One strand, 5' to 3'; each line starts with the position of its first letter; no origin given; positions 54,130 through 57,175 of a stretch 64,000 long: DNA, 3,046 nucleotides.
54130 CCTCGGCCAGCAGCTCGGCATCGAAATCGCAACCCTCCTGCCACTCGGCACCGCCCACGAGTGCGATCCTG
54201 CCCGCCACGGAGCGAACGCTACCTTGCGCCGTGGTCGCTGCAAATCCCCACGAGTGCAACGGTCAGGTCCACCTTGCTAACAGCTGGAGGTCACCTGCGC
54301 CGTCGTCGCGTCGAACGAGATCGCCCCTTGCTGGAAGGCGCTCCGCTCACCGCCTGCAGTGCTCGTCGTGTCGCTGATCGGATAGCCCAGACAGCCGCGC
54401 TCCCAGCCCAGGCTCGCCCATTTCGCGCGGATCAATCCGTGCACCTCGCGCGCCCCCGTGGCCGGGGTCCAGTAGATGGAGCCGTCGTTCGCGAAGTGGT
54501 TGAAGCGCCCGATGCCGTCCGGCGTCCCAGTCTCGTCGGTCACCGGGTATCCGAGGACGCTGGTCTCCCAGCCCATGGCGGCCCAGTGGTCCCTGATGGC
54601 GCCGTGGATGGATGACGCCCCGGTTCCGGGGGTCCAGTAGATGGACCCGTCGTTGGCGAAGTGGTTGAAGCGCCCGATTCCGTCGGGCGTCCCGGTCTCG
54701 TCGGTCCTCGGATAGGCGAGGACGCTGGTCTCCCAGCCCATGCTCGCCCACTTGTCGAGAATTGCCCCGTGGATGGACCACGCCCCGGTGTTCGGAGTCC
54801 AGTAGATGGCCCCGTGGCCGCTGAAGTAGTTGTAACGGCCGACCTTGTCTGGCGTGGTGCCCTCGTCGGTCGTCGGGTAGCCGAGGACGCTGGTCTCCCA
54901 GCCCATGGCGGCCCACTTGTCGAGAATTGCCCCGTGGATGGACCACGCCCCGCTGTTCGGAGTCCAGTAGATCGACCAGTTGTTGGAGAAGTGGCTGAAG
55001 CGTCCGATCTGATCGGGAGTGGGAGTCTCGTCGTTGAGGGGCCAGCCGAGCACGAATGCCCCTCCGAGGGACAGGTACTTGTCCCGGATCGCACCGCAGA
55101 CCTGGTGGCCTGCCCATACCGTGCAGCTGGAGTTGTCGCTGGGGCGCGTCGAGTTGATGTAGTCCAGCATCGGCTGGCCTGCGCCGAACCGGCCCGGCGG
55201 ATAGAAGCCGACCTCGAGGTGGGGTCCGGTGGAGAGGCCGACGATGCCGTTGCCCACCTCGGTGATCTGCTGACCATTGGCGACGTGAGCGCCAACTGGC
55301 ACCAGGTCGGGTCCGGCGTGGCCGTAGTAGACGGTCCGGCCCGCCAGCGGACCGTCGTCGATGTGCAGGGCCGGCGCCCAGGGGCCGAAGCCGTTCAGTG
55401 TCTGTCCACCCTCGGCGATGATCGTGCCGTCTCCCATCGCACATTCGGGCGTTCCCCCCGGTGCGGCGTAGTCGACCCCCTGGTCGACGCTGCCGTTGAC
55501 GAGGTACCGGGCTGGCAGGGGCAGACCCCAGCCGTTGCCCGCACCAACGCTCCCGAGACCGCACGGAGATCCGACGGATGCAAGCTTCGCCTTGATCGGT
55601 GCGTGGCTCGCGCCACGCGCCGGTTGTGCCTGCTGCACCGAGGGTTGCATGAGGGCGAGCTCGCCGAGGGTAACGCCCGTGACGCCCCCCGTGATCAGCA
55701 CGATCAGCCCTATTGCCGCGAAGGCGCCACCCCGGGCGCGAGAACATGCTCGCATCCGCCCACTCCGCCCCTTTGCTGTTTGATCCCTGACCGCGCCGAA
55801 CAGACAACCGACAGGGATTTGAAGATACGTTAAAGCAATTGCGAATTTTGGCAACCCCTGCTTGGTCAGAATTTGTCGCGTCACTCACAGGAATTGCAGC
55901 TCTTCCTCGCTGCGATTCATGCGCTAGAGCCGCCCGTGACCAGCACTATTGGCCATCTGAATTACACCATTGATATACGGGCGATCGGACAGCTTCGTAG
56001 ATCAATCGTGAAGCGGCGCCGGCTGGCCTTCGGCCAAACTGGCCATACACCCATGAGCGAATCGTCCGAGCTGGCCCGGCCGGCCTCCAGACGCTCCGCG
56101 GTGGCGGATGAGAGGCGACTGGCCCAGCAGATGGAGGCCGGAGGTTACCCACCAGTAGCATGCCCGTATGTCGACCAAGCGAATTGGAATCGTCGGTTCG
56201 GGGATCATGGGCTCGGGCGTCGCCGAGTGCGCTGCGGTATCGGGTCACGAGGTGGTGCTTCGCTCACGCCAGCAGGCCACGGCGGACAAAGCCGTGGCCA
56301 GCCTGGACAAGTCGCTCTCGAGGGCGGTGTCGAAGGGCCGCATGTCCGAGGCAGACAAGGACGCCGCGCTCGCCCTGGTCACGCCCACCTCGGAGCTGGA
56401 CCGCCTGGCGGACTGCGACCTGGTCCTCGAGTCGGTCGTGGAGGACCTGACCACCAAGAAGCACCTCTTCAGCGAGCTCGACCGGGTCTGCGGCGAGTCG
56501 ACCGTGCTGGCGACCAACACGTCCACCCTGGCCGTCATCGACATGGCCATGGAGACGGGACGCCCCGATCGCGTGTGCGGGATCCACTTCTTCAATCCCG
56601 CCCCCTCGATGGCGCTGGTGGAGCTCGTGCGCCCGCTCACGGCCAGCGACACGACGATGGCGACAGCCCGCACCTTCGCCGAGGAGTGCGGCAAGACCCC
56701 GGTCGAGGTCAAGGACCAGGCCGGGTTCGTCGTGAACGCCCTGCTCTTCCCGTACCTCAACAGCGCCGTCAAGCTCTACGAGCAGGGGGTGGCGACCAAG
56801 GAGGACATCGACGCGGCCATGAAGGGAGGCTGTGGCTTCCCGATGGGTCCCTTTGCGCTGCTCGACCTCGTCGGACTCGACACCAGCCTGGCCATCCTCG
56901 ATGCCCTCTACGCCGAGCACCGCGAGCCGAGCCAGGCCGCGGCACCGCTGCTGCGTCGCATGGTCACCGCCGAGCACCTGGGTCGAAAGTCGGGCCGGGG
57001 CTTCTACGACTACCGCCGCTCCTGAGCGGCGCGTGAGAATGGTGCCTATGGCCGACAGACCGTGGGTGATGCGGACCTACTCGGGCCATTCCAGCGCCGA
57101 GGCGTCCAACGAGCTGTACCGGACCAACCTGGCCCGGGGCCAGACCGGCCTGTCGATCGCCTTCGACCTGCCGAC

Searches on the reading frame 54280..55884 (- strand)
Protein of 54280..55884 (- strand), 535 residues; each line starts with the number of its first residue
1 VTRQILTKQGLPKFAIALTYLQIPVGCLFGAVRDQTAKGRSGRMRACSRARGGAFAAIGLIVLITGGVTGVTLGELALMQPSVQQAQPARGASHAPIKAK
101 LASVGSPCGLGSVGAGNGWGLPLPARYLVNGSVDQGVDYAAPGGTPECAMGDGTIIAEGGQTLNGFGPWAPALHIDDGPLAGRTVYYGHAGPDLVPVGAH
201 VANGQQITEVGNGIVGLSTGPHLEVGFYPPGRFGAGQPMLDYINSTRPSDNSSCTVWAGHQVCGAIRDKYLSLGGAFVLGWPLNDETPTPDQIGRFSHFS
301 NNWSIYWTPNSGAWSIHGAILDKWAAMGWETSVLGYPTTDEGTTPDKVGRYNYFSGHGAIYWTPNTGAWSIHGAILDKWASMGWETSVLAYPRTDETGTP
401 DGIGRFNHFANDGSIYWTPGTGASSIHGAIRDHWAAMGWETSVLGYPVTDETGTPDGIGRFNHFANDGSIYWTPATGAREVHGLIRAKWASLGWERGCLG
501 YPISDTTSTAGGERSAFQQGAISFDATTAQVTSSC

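Call 42: search_protein_families(library=pfam, proteins=[window:54280-55884:-], max_evalue=0.01)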
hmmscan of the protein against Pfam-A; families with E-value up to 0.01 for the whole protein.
window:54280-55884:- (535 aa): 2 families
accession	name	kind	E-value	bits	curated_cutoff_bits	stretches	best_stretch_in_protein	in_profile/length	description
PF08310.17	LGFP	-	5.7e-98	321.6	22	5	444-497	1-53/53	LGFP repeat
PF01551.29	Peptidase_M23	-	7.1e-09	36.2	28.7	1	134-228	3-88/96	Peptidase family M23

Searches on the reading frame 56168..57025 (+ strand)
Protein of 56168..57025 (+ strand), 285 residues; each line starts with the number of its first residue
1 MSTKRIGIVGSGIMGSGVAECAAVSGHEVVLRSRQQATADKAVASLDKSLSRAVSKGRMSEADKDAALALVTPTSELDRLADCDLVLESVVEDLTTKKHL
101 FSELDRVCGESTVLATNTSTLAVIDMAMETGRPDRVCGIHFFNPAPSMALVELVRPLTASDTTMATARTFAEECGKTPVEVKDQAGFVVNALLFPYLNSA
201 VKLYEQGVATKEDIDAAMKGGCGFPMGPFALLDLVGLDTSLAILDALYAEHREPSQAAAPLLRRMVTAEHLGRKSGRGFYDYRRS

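Call 40: find_encoding_contigs(protein=window:56168-57025:+, flank=10000, max_places=8)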
Protein window:56168-57025:+ (285 aa): 1 contig read that carries it; 1 place shown.
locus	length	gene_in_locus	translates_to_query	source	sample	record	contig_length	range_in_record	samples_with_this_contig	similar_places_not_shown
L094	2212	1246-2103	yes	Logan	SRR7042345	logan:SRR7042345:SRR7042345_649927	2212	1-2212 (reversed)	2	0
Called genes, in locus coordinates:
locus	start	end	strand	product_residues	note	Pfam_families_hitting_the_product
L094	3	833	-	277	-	?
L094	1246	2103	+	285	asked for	PF02737:3HCDH_N, PF00725:3HCDH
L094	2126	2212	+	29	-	?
